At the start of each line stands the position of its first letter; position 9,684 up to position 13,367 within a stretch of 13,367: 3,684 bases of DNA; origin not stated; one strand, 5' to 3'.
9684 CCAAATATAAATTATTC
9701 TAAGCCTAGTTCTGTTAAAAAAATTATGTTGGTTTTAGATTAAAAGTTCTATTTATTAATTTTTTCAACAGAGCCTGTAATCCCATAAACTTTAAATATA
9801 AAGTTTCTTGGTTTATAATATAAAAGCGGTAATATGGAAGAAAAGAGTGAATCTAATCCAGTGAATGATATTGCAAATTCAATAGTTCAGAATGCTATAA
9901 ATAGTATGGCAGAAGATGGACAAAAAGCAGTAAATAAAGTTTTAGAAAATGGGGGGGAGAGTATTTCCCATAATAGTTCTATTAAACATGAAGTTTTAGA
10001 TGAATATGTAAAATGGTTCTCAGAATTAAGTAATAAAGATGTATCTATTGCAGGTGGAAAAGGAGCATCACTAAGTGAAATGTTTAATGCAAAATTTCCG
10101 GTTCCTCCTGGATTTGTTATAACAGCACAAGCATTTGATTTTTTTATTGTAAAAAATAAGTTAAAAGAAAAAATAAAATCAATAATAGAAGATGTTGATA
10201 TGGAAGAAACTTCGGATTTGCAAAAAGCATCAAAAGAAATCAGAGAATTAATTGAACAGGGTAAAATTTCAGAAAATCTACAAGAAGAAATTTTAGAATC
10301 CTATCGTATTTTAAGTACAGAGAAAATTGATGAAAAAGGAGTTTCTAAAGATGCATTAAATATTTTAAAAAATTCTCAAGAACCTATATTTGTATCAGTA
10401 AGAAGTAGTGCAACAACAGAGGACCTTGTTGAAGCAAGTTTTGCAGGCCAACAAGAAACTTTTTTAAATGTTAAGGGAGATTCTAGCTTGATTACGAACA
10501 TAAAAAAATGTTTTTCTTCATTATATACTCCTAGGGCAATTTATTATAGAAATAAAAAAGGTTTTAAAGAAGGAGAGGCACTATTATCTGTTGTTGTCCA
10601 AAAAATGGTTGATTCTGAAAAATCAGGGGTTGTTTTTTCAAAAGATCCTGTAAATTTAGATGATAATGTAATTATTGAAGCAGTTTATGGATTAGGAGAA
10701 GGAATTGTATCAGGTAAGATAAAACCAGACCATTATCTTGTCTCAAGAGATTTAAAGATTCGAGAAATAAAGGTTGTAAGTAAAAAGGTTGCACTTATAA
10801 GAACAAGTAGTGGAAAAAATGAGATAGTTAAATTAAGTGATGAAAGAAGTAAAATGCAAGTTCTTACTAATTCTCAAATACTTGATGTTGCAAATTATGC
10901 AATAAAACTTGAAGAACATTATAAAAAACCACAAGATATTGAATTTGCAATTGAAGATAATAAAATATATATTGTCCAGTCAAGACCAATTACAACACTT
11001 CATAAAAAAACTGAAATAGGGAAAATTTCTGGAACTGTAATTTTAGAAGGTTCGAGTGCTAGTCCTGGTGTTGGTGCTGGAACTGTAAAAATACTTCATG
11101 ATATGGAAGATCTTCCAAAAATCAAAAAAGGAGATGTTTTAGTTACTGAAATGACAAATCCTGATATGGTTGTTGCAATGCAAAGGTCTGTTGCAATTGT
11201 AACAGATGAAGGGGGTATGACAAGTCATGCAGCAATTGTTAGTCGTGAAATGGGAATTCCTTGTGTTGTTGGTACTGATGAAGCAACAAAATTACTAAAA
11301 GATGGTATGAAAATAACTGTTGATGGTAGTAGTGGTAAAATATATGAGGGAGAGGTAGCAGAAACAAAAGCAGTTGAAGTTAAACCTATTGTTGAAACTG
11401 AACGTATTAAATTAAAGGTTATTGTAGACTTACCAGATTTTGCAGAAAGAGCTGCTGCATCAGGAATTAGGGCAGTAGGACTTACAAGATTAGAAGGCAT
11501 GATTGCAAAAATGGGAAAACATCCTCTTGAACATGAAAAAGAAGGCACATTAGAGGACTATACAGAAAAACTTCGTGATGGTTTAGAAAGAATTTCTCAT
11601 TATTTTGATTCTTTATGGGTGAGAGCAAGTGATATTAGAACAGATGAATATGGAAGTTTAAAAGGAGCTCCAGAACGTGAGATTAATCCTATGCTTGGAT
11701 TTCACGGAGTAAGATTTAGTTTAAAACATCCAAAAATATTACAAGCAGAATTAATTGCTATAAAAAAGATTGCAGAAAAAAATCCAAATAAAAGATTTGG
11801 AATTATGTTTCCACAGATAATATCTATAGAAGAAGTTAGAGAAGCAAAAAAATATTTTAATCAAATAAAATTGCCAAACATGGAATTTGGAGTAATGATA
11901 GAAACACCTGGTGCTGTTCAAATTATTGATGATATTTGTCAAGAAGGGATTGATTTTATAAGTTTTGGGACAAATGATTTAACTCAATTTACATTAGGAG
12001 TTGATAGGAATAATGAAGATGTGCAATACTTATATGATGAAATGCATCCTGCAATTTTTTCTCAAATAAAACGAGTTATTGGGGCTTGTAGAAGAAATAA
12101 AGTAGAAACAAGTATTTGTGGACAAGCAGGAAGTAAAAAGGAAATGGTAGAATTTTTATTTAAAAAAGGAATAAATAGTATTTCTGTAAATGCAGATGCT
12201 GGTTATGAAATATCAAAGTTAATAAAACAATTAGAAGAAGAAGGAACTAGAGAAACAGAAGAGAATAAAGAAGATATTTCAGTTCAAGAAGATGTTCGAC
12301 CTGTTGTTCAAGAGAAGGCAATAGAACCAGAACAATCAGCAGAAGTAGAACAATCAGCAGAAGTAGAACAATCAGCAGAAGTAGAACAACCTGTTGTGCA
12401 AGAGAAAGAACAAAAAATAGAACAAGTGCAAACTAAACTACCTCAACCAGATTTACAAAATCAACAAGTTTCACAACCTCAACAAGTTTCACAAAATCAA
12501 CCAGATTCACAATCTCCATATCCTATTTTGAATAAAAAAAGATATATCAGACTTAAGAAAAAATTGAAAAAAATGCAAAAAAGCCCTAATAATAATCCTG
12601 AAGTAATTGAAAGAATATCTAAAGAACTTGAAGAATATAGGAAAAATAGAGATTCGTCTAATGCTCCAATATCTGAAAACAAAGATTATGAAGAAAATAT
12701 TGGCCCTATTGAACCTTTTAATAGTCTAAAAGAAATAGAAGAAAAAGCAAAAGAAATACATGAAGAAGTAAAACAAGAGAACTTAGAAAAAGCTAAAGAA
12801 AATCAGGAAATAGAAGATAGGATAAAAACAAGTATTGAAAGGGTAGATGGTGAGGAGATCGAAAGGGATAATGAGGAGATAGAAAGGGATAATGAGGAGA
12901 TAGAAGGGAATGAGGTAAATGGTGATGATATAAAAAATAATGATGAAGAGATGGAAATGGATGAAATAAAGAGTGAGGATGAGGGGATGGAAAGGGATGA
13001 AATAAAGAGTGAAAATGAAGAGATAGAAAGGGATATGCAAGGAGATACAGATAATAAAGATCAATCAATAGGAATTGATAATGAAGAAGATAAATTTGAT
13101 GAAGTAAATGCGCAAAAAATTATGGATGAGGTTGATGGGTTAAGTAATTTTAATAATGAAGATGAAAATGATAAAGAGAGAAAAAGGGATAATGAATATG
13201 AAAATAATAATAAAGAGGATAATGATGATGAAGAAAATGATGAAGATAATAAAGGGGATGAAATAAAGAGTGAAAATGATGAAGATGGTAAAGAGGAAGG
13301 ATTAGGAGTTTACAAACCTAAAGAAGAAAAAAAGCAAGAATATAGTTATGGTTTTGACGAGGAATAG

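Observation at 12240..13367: PEP synthase carries a ~375-aa acidic, repeat-rich, probably disordered C-terminal tail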

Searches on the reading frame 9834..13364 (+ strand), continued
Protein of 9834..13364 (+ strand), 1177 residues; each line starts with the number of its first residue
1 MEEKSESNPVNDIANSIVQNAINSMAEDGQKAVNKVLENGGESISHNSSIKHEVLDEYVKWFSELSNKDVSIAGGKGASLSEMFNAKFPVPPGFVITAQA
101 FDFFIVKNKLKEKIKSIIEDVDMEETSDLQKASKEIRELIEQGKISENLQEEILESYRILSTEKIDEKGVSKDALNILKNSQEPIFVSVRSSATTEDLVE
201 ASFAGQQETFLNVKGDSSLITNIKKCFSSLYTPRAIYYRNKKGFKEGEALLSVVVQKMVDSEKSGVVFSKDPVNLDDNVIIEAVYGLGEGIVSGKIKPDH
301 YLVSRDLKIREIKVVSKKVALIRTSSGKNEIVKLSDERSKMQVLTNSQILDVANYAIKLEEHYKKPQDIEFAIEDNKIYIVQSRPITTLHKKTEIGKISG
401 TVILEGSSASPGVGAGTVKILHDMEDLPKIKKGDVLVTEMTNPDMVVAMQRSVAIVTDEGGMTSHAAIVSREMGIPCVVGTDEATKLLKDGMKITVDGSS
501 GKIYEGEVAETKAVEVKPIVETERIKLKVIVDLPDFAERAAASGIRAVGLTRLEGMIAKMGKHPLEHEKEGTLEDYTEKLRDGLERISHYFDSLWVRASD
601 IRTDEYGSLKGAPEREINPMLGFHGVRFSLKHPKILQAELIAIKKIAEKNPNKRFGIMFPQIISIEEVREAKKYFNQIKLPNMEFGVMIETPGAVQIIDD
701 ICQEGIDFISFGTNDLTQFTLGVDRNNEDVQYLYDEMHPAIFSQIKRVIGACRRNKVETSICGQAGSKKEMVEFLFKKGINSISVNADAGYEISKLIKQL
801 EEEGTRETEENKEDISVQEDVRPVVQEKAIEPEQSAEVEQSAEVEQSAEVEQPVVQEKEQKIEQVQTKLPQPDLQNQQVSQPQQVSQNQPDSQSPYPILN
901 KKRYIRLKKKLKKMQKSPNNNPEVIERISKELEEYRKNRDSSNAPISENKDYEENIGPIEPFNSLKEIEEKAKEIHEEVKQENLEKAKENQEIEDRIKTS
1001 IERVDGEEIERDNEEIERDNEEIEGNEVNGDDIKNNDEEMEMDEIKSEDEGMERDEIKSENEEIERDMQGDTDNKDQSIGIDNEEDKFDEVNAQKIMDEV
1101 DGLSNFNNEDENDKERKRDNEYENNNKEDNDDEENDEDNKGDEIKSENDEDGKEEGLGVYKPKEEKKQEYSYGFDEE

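Call 44: search_solved_structures(query=window:9834-13364:+, max_evalue=0.001)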
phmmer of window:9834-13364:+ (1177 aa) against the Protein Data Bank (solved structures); distinct sequences matched with E-value up to 0.001: 36.
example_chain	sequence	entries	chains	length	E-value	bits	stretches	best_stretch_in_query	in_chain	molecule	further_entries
8a8e_A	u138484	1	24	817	3.1e-199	668.1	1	57-803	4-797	Phosphoenolpyruvate synthase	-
9dae_A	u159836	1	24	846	4.5e-132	445.7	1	55-802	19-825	Phosphoenolpyruvate synthase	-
2ols_A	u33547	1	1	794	4.5e-108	366.3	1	55-792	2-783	Phosphoenolpyruvate synthase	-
5hv1_A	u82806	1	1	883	1.2e-67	232.4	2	46-400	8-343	Phosphoenolpyruvate synthase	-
5hv2_A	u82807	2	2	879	4.3e-67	230.6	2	52-400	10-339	Phosphoenolpyruvate synthase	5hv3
5fbs_A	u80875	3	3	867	2.2e-66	228.2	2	57-400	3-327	Phosphoenolpyruvate synthase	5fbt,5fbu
9goj_A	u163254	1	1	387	2.9e-53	184.8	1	55-394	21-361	Phosphoenolpyruvate synthase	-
5hv6_A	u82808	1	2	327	2.6e-49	171.7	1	51-388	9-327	Phosphoenolpyruvate synthase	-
2hwg_A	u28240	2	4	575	4.5e-38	134.5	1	426-806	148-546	Phosphoenolpyruvate-protein phosphotransferase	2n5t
2kx9_A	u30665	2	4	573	5.8e-38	134.1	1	426-806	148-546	Phosphoenolpyruvate-protein phosphotransferase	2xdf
2hro_A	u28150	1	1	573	1.1e-37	133.2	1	452-827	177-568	Phosphoenolpyruvate-protein phosphotransferase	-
2l5h_A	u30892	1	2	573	9.4e-37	130.1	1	426-805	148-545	Phosphoenolpyruvate-protein phosphotransferase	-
2wqd_A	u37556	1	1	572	3.4e-35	125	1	454-825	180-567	PHOSPHOENOLPYRUVATE-PROTEIN PHOSPHOTRANSFERASE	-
9pzl_A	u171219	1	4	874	1.4e-34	122.9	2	399-559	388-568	Pyruvate, phosphate dikinase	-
2x0s_A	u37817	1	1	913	1.6e-34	122.7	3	402-558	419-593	PYRUVATE PHOSPHATE DIKINASE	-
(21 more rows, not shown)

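Call 94: find_encoding_contigs(protein=window:9834-13364:+, flank=6000, max_places=4)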
Protein window:9834-13364:+ (1177 aa): no gene with exactly this product is on record in the collection.

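Call 95: find_encoding_contigs(protein=P0001, flank=6000, max_places=2)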
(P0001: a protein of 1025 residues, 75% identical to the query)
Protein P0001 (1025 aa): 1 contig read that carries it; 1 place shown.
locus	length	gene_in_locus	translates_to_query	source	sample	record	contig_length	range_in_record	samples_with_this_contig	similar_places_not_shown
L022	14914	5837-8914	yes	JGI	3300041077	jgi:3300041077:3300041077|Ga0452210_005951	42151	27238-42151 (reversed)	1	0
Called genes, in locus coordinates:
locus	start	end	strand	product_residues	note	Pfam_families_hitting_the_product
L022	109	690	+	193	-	-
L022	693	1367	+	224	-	-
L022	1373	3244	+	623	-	PF18780:HNH_repeat (faint)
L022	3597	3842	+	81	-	-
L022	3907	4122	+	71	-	PF18929:DUF5678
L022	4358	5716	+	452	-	PF02310:B12-binding, PF04055:Radical_SAM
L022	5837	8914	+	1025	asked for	PF01326:PPDK_N, PF00391:PEP-utilizers, PF02896:PEP-utilizers_C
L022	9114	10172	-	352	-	PF03096:Ndr, PF00561:Abhydrolase_1, PF12146:Hydrolase_4, PF12697:Abhydrolase_6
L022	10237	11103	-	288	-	PF03096:Ndr, PF00561:Abhydrolase_1, PF12146:Hydrolase_4, PF12697:Abhydrolase_6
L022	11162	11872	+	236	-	PF09335:VTT_dom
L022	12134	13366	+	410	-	PF20706:GT4-conflict (faint), PF13439:Glyco_transf_4, PF00534:Glycos_transf_1, PF13692:Glyco_trans_1_4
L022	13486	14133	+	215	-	-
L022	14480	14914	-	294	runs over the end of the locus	PF01909:NTP_transf_2, PF18765:Polbeta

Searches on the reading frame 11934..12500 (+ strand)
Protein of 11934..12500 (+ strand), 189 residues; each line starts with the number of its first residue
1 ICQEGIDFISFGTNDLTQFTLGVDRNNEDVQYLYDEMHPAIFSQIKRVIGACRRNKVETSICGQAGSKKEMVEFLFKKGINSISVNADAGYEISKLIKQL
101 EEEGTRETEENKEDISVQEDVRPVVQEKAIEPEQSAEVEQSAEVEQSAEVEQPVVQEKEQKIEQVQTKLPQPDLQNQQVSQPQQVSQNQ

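Call 45: search_solved_structures(query=window:11934-12500:+, max_evalue=0.01, show_alignments=2)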
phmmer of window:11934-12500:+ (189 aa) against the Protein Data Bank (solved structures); distinct sequences matched with E-value up to 0.01: 14.
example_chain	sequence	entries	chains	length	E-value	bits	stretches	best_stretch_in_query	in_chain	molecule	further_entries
8a8e_A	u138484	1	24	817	1.2e-30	110.4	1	2-103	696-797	Phosphoenolpyruvate synthase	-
6vbj_A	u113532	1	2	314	2e-17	67.4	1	4-125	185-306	Phosphoenolpyruvate-protein phosphotransferase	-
2bg5_A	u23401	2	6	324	2.1e-17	67.3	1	4-125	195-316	PHOSPHOENOLPYRUVATE-PROTEIN KINASE | PHOSPHOENOLPYRUVATE-PROTEIN KINASE (PTS SYSTEM EI COMPONENT IN BACTERIA)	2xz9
2xz7_A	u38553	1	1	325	2.2e-17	67.3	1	4-125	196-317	PHOSPHOENOLPYRUVATE-PROTEIN KINASE (PTS SYSTEM EI COMPONENT IN BACTERIA)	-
2hro_A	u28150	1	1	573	2.3e-16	64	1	4-127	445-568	Phosphoenolpyruvate-protein phosphotransferase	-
6v9k_A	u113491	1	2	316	2e-15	60.9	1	5-106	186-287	Phosphoenolpyruvate-protein phosphotransferase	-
6vu0_A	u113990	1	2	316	2.1e-15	60.8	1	5-106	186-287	PEP-protein phosphotransferase system enzyme I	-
2hwg_A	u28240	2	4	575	4.3e-15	59.8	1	5-106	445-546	Phosphoenolpyruvate-protein phosphotransferase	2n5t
2l5h_A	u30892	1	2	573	4.4e-15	59.8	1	5-106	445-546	Phosphoenolpyruvate-protein phosphotransferase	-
2kx9_A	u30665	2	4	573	4.5e-15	59.8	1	5-106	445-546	Phosphoenolpyruvate-protein phosphotransferase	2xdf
9dae_A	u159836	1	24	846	6.8e-15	59.2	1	4-102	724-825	Phosphoenolpyruvate synthase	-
2wqd_A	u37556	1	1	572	2.5e-14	57.3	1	5-125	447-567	PHOSPHOENOLPYRUVATE-PROTEIN PHOSPHOTRANSFERASE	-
2ols_A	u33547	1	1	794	1.5e-12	51.5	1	6-92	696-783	Phosphoenolpyruvate synthase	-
1vbg_A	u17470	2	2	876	0.009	19.7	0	4-84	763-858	pyruvate,orthophosphate dikinase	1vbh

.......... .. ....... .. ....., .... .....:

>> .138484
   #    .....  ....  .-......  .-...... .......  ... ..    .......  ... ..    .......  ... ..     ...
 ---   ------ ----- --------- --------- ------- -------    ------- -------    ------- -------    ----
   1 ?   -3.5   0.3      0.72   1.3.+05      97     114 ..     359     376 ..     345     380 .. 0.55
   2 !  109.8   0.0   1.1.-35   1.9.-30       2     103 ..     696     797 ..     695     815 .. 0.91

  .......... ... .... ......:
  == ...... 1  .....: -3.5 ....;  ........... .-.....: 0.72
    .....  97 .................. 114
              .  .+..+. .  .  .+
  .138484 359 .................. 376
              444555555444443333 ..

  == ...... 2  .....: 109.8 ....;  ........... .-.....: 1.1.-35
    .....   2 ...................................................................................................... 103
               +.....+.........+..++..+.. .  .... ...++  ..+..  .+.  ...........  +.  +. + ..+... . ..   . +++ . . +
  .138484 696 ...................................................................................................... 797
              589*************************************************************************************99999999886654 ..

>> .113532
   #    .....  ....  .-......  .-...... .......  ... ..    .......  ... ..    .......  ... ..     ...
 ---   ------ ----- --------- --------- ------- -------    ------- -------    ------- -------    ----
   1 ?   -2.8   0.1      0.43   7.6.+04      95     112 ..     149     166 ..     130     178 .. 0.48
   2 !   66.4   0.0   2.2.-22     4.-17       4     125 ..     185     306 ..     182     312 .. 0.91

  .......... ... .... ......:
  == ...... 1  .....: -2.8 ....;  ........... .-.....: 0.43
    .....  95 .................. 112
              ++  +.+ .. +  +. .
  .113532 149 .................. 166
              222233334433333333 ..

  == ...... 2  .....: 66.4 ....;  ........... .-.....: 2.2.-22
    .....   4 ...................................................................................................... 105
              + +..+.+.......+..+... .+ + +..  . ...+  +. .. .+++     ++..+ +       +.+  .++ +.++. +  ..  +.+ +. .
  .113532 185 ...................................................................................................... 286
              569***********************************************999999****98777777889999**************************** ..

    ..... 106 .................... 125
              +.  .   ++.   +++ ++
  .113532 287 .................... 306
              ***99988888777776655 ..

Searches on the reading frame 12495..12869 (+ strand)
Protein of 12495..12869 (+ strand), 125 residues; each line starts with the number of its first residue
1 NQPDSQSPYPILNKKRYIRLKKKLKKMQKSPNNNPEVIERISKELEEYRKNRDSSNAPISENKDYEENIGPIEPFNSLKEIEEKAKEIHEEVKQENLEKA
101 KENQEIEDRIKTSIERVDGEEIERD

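Call 71: predict_structure(alignment_id=A7)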
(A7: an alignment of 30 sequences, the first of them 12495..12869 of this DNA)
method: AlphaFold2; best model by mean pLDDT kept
length: 125 residues; sequences in the alignment: 30
mean_pLDDT: 74.8   pTM: 0.32
mean pLDDT of the five models: 74.8, 74.2, 72.4, 71.5, 71.6
residues with pLDDT >= 90: 31; 70-90: 44; 50-70: 40; < 50: 10
segments of 3 or more residues with pLDDT < 50: 4-7
pLDDT, mean of each block of 10 residues (from residue 1): 48 80 88 84 86 61 55 68 92 95 89 62 54
secondary structure, 60 per line:
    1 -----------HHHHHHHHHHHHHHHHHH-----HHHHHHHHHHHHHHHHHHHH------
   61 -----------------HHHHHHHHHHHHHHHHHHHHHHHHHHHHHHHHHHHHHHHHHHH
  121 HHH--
elements in order: H12-29 H35-54 H78-123

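Call 74: fold_search(model_id=the predicted structure, library=pdb)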
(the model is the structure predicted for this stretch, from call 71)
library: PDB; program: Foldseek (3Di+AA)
matches with E <= 10: 69; with E <= 0.001: 0
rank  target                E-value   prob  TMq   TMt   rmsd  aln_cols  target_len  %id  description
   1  3lay_D                1.1e+00  0.44  0.25  0.39   4.4        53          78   19  Alpha-Helical barrel formed by the decamer of the zinc resistance-associated protein (STM4172) from Salmonella enteric (released 2010-01-19)
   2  3lay_F                1.6e+00  0.35  0.25  0.39   4.3        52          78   19  Alpha-Helical barrel formed by the decamer of the zinc resistance-associated protein (STM4172) from Salmonella enteric (released 2010-01-19)
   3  3lay_H                1.6e+00  0.35  0.25  0.38   4.4        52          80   19  Alpha-Helical barrel formed by the decamer of the zinc resistance-associated protein (STM4172) from Salmonella enteric (released 2010-01-19)
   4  3lay_J                1.6e+00  0.35  0.25  0.37   4.4        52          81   19  Alpha-Helical barrel formed by the decamer of the zinc resistance-associated protein (STM4172) from Salmonella enteric (released 2010-01-19)
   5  1od2_B                1.9e+00  0.18  0.22  0.05   4.5        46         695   28  Acetyl-CoA Carboxylase Carboxyltransferase Domain (released 2003-04-03)
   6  3lay_A                2.2e+00  0.60  0.30  0.47   1.2        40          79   15  Alpha-Helical barrel formed by the decamer of the zinc resistance-associated protein (STM4172) from Salmonella enteric (released 2010-01-19)
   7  7vgm                  2.3e+00  0.44  0.25  0.06   1.5        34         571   15  Crystal structure of Phenylalanine hydroxylase from Bacillus cereus ATCC 14579 (released 2022-04-27)
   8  3lay_G                2.7e+00  0.54  0.30  0.48   1.2        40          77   15  Alpha-Helical barrel formed by the decamer of the zinc resistance-associated protein (STM4172) from Salmonella enteric (released 2010-01-19)
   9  6jqa_A                2.9e+00  0.06  0.22  0.29   7.2        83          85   14  Crystal structure of phyllogen, a phyllody inducing effector protein of phytoplasma. (released 2019-05-15)
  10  8i4m_G                3.1e+00  0.14  0.30  0.20   8.7        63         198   17  Portal-tail complex structure of the Cyanophage P-SCSP1u (released 2023-11-01)
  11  4nqi_D                3.6e+00  0.28  0.30  0.17   2.0        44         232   27  Structure of the N-terminal I-BAR domain (1-259) of D.Discoideum IBARa (released 2014-02-05)
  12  7o41_B                3.9e+00  0.41  0.28  0.05   1.6        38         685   16  Hexameric composite model of the Inner Membrane Complex (IMC) with the Arches from the fully-assembled R388 type IV se (released 2022-06-22)
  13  9tb4_A                3.9e+00  0.33  0.27  0.12   1.2        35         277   17  SAM-dependent C6-FPP methytransferase from Streptomyces varsoviensis in complex with SAH and FPP (released 2026-01-28)
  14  5n7k_B                3.9e+00  0.28  0.28  0.30   1.6        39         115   20  Crystal structure of the coiled-coil domain of human tricellulin (released 2017-07-12)
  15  4atm                  3.9e+00  0.21  0.29  0.18   3.0        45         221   20  Crystal structure of the BAR domain of human Amphiphysin, isoform 1 at 1.8 Angstrom resolution featuring increased order (released 2012-05-30)
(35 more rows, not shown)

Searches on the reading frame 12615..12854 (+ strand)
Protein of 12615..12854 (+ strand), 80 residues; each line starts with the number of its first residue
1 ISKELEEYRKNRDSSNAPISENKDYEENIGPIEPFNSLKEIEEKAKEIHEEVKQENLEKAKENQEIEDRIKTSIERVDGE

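Call 50: search_protein_representatives(alignment_id=A4)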
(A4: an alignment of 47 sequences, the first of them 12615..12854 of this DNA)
Query: 47 sequences, 80 profile positions. Proteins with E-value up to 0.001 (for the whole library): 19; up to 1e-10: 6; up to 1e-30: 0. The best 19 are listed.
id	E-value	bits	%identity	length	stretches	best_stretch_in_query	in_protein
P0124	3.2e-18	81.8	-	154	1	2-79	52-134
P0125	5.2e-17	77.9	-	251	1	2-77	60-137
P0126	9.6e-17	77.1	-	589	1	2-78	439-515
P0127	6.7e-15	71.1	-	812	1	2-75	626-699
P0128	5.2e-14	68.3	-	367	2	3-78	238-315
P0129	6.9e-12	61.5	-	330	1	2-79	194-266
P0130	3.5e-10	56.0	-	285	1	4-80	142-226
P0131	4.1e-08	49.4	-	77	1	18-79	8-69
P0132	1.1e-07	48.0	-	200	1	3-75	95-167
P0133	4.7e-06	42.8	-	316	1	3-80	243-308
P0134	1.5e-05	41.2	-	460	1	2-75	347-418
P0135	1.9e-05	40.8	-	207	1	16-66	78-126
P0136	2.9e-05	40.3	-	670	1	13-75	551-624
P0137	3.3e-05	40.1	-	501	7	13-50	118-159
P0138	1.2e-04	38.3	-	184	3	28-76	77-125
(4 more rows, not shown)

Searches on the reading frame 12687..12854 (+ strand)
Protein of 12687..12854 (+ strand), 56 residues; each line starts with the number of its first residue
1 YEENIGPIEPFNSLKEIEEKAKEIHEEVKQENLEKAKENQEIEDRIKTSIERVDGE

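Call 54: find_related_loci(query=A5, collection=genome_contigs, flank=4000)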
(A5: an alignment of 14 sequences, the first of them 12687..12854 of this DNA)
Query A5 (56 aa) in genome_contigs; peptide patterns used: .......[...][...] (x = any residue, [..] = any of these).
12 stretches matched a pattern; 6 encode a relative of the query (tblastn E <= 1e-3); 6 distinct loci.
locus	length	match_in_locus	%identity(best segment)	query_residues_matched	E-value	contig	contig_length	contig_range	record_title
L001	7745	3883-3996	71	1-38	1e-14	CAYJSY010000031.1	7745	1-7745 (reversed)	MAG TPA_asm: Candidatus Woesearchaeota archaeon isolate ERP125453_co1_19 genome assembly, contig: NODE_11756_length_7745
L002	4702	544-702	51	1-53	1e-11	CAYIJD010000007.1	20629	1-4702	MAG TPA_asm: Candidatus Woesearchaeota archaeon isolate ERP119705_co24_1047 genome assembly, contig: NODE_2881_length_20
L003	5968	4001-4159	55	1-53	2e-9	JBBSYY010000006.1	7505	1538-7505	MAG: Nanoarchaeota archaeon isolate H51-bin036_1 H51_bin036_1_000000000006, whole genome shotgun sequence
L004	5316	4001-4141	43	2-48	3e-9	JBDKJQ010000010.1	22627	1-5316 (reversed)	MAG: archaeon isolate guil_2019_sw_WHONDRS-S19S_0049_B_bin.39 scaffold_636913, whole genome shotgun sequence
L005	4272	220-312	52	3-33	1e-6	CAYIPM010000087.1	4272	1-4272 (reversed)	MAG TPA_asm: Candidatus Woesearchaeota archaeon isolate ERP119705_co25_79 genome assembly, contig: NODE_30571_length_427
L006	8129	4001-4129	35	4-38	2e-4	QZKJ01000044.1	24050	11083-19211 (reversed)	MAG: Desulfurivibrio sp. isolate SURF_16 Ga0104751_1003146, whole genome shotgun sequence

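Call 82: search_protein_families(library=pfam, proteins=[L004:4316-5314:-, L002:1156-1494:+], max_evalue=0.001)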
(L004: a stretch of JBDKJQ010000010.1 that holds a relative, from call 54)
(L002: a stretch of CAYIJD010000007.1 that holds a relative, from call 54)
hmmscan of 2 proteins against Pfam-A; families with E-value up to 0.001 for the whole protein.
L004:4316-5314:- (332 aa): 2 families
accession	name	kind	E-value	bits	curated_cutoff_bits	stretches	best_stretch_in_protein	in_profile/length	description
PF00149.33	Metallophos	-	0.00038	21.4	21.5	0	9-277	4-190/191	Calcineurin-like phosphoesterase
PF12850.12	Metallophos_2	-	0.00062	20.2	27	0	8-50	3-44/154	Calcineurin-like phosphoesterase superfamily domain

L002:1156-1494:+ (113 aa): 0 families

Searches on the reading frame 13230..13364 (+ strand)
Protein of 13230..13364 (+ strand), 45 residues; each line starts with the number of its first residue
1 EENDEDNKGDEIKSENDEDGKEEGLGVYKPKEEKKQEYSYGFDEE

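Call 37: find_homologous_proteins(query=A3, max_evalue=10)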
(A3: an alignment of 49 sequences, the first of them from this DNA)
Query A3 (49 sequences) (45 aa, profile of the alignment): 3 proteins with E <= 10 among 419 candidates.
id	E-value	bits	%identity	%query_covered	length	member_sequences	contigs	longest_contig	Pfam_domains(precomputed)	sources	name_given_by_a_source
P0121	5.7e-7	47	50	42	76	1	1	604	-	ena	-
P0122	1.0e-5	43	50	44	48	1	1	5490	-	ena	-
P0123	4.1e-3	35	38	80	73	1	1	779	-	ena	-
